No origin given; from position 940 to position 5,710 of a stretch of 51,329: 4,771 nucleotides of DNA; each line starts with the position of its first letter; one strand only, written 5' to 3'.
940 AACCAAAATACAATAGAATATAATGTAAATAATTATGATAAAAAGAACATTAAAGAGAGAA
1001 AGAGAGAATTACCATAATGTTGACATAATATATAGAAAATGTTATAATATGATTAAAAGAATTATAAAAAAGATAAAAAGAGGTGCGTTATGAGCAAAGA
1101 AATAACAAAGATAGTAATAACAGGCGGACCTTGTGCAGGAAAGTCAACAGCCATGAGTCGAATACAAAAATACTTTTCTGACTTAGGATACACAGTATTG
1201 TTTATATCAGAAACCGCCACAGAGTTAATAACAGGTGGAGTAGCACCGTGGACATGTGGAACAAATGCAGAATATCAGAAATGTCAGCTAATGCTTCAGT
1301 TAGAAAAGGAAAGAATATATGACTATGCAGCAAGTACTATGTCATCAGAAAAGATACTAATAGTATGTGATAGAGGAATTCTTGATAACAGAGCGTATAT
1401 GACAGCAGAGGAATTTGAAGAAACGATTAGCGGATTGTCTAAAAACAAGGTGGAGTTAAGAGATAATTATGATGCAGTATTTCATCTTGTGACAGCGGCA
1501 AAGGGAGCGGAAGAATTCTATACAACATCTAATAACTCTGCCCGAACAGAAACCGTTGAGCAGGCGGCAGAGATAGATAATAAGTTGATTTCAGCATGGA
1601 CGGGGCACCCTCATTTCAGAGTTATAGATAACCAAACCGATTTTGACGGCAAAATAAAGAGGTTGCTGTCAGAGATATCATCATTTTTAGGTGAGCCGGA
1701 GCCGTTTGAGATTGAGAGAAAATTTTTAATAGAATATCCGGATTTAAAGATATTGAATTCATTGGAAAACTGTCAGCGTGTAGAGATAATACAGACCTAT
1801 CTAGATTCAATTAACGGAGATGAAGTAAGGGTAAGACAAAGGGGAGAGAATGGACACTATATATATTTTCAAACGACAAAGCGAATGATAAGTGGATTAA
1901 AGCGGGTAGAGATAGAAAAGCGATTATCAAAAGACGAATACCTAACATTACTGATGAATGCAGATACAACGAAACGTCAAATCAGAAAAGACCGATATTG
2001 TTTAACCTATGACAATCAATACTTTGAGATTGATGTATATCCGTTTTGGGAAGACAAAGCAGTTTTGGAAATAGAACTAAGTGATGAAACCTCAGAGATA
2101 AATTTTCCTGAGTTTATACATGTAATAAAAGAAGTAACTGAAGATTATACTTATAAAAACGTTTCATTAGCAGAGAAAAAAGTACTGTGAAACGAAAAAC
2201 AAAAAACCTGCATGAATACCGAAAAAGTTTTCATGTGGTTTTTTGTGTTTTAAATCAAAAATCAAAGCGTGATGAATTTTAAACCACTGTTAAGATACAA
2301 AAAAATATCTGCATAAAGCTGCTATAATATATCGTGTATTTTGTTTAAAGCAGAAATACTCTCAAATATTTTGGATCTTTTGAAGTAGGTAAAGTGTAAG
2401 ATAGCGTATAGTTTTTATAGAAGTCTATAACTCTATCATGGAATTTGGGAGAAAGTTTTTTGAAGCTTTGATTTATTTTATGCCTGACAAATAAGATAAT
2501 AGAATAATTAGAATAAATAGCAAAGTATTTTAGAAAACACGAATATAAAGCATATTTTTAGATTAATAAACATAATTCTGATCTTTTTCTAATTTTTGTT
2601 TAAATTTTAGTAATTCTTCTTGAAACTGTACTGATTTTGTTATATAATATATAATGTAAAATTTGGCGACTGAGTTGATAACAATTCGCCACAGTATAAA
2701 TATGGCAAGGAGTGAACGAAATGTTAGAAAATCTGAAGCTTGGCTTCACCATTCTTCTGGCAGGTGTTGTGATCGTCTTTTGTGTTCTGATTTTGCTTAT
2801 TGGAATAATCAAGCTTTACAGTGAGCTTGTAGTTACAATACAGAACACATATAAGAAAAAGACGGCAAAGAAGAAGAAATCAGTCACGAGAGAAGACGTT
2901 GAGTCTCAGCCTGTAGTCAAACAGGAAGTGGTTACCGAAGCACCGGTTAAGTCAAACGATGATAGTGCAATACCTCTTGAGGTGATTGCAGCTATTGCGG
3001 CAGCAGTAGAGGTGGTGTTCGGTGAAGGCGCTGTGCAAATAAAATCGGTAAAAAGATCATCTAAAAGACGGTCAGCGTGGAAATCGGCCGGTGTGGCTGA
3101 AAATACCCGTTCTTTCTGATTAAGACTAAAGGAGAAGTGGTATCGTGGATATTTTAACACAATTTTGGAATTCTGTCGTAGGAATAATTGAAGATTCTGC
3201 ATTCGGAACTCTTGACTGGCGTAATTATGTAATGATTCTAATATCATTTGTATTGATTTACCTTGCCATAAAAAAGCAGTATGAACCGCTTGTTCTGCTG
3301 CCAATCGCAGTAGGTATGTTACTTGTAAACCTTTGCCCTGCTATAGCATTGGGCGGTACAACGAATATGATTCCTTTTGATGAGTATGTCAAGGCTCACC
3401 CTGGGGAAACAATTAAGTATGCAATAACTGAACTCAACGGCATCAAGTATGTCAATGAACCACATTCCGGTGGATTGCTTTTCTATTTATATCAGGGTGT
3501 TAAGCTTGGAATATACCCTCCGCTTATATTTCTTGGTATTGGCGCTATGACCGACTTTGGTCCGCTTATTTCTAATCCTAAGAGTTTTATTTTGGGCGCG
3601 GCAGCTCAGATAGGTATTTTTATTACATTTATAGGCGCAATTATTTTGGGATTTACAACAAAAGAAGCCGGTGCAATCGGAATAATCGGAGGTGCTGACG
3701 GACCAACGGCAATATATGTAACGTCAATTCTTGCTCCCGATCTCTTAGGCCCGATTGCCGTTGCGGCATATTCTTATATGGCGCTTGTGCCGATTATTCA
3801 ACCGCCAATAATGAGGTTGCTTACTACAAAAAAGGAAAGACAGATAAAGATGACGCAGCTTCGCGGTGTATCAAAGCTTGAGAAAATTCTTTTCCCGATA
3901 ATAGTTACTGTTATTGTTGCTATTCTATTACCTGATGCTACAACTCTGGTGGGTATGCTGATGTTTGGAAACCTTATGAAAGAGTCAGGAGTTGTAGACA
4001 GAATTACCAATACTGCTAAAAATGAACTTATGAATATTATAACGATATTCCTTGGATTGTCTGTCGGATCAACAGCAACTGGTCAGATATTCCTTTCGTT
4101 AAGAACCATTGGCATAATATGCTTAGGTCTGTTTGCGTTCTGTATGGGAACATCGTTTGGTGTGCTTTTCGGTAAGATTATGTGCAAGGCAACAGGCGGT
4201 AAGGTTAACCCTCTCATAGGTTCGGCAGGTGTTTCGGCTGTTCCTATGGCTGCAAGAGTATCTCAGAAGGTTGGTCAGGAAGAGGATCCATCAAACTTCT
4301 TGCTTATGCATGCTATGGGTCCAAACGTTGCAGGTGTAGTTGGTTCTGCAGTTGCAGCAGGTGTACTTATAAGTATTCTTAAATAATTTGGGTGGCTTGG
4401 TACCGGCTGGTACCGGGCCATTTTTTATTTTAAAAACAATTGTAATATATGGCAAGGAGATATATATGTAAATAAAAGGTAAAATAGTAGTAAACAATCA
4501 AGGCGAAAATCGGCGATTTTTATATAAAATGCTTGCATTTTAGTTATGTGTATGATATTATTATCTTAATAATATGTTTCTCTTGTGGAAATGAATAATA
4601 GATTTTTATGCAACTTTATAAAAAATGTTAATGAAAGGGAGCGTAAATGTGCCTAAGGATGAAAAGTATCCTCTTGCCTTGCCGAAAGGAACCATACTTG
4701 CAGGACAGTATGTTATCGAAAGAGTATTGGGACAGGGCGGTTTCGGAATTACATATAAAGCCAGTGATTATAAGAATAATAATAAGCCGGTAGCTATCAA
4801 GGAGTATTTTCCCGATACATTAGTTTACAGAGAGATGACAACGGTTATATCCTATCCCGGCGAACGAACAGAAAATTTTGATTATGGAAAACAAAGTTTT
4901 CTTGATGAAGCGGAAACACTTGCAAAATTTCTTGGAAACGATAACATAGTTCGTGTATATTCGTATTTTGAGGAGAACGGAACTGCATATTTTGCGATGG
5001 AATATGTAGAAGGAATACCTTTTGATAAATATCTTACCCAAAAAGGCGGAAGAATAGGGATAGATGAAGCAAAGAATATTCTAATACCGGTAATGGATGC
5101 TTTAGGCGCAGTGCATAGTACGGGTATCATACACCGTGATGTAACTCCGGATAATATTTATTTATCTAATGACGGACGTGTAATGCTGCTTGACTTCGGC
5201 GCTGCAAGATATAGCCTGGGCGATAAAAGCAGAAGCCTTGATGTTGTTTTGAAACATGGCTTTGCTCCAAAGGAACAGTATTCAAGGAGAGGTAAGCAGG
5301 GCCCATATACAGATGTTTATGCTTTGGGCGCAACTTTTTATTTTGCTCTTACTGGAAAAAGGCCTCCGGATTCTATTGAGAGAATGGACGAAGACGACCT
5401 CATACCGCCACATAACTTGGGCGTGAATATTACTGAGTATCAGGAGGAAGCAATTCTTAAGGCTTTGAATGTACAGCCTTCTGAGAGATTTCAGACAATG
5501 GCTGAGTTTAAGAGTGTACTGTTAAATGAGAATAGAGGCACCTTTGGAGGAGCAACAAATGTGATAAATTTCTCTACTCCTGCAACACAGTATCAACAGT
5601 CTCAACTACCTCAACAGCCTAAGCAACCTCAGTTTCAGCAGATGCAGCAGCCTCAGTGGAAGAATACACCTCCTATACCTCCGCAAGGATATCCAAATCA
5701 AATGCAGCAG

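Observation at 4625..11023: Five-gene phospho-signalling operon: non-PASTA Hanks kinase, Zn-ribbon-FHA, PP2C, extracytoplasmic protease with cytoplasmic FHA, second PP2C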

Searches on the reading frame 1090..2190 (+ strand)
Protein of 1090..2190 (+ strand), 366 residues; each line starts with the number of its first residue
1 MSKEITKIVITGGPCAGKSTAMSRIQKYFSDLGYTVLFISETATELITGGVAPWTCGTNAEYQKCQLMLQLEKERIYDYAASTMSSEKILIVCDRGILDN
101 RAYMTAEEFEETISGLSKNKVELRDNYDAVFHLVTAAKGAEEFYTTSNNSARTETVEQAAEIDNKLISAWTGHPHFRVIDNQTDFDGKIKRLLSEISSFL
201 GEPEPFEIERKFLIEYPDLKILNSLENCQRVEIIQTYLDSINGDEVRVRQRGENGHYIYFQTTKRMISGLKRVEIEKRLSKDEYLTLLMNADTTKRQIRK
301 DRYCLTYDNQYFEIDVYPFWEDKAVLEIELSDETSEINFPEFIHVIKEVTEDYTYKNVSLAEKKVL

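Call 60: search_protein_families(library=pfam, proteins=[window:1090-2190:+], max_evalue=0.00001)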
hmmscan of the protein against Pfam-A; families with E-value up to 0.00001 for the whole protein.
window:1090-2190:+ (366 aa): 2 families
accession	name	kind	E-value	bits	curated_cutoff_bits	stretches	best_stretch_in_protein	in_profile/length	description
PF13521.12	AAA_28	-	4.6e-26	92.4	27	1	7-185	1-161/164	AAA domain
PF01928.26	CYTH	-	2.8e-07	31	23.2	1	207-340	3-153/179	CYTH domain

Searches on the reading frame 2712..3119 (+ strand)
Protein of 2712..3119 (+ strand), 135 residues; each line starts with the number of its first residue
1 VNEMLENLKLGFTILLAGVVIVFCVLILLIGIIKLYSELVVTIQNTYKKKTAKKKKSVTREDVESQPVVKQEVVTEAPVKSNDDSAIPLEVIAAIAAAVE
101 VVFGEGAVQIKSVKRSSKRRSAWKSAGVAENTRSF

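Call 60: search_protein_families(library=pfam, proteins=[window:2712-3119:+], max_evalue=0.00001)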
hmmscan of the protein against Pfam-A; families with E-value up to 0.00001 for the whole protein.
window:2712-3119:+ (135 aa): 1 family
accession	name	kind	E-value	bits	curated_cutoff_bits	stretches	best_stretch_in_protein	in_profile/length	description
PF04277.18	OAD_gamma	-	1.6e-11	45.2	27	1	11-99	3-72/76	Oxaloacetate decarboxylase, gamma chain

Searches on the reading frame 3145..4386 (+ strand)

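Call 3: search_protein_families(library=pfam, proteins=[window:3145-4386:+], max_evalue=0.01)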
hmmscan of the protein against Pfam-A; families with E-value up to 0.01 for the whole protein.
window:3145-4386:+ (413 aa): 1 family
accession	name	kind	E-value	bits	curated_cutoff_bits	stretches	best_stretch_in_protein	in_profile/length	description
PF03977.18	OAD_beta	-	2.5e-159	530.4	31.6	1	27-412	2-349/349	Na+-transporting oxaloacetate decarboxylase beta subunit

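Call 4: search_protein_families(library=ncbifam, proteins=[window:3145-4386:+], max_evalue=0.01)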
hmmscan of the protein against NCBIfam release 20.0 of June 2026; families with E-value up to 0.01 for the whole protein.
window:3145-4386:+ (413 aa): 5 families
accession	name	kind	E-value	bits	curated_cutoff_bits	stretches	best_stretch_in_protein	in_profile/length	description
TIGR01109.1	Na_pump_decarbB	subfamily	7e-152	505.5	190.6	1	28-407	3-354/354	sodium ion-translocating decarboxylase subunit beta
NF012020.0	PRK15476.1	subfamily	1.3e-133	446.2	820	2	109-409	120-427/433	oxaloacetate decarboxylase subunit beta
NF012019.0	PRK15475.1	subfamily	1.1e-132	443.2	822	2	109-410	120-428/433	oxaloacetate decarboxylase subunit beta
NF012021.0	PRK15477.1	subfamily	1.6e-132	442.7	824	2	109-410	120-428/433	oxaloacetate decarboxylase subunit beta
TIGR03136.1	malonate_biotin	equivalog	1.3e-51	176.2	596.9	1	29-412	26-396/399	Na+-transporting malonate decarboxylase, carboxybiotin decarboxylase subunit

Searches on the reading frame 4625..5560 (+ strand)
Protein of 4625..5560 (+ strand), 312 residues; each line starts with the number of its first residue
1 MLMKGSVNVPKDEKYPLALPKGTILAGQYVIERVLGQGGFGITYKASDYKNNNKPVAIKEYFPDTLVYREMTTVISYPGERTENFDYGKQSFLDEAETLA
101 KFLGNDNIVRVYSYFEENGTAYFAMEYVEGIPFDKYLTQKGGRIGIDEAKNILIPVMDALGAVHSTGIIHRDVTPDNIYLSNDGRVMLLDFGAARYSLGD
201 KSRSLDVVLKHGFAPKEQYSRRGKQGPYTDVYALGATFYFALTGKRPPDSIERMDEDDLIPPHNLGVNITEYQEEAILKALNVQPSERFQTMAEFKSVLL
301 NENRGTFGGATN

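Call 64: search_solved_structures(query=window:4625-5560:+, max_evalue=1e-10, show_alignments=1)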
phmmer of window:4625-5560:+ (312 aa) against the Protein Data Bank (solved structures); distinct sequences matched with E-value up to 1e-10: 331 (the best 60 are shown).
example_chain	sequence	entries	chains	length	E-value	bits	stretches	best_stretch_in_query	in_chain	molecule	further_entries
5hnv_A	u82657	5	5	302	1e-50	176.2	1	19-299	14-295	PpkA N terminal | PpkA-294 | PpkA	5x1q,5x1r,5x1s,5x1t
9ruk_A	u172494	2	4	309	3.1e-23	86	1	22-251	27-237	Serine/threonine-protein kinase StkP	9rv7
9ruj_A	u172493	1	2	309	3.3e-23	85.9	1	22-251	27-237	Serine/threonine-protein kinase StkP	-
9ru3_A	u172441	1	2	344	5.6e-23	85.1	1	22-251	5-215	Serine/threonine-protein kinase StkP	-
3f61_A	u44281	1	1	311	5.8e-21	78.5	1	94-305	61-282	Serine/threonine-protein kinase pknB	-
3ori_A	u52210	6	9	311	4.9e-20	75.5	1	94-305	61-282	Serine/threonine protein kinase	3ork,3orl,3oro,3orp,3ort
6b2q_A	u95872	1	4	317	5.2e-20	75.4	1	21-248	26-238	Serine/threonine-protein kinase PknA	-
9tmq_A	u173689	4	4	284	5.3e-20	75.4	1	22-248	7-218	Serine/threonine-protein kinase PknA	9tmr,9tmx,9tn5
4ow8_A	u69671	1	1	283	5.6e-20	75.3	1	22-248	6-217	Serine/threonine-protein kinase PknA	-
6i2p_A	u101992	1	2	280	6.7e-20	75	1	94-302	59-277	Serine/threonine-protein kinase PknB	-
3f69_A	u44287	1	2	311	6.8e-20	75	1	94-305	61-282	Serine/threonine-protein kinase pknB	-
3orm_A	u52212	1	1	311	9.2e-20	74.6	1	94-305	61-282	Serine/threonine protein kinase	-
5u94_A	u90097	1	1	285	9.8e-20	74.5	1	94-304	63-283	Serine/threonine-protein kinase PknB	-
4x3f_A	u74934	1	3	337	1e-19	74.4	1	22-248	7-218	Serine/threonine-protein kinase PknA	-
1mru_A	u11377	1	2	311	1.2e-19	74.2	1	94-305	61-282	Probable serine/threonine-protein kinase pknB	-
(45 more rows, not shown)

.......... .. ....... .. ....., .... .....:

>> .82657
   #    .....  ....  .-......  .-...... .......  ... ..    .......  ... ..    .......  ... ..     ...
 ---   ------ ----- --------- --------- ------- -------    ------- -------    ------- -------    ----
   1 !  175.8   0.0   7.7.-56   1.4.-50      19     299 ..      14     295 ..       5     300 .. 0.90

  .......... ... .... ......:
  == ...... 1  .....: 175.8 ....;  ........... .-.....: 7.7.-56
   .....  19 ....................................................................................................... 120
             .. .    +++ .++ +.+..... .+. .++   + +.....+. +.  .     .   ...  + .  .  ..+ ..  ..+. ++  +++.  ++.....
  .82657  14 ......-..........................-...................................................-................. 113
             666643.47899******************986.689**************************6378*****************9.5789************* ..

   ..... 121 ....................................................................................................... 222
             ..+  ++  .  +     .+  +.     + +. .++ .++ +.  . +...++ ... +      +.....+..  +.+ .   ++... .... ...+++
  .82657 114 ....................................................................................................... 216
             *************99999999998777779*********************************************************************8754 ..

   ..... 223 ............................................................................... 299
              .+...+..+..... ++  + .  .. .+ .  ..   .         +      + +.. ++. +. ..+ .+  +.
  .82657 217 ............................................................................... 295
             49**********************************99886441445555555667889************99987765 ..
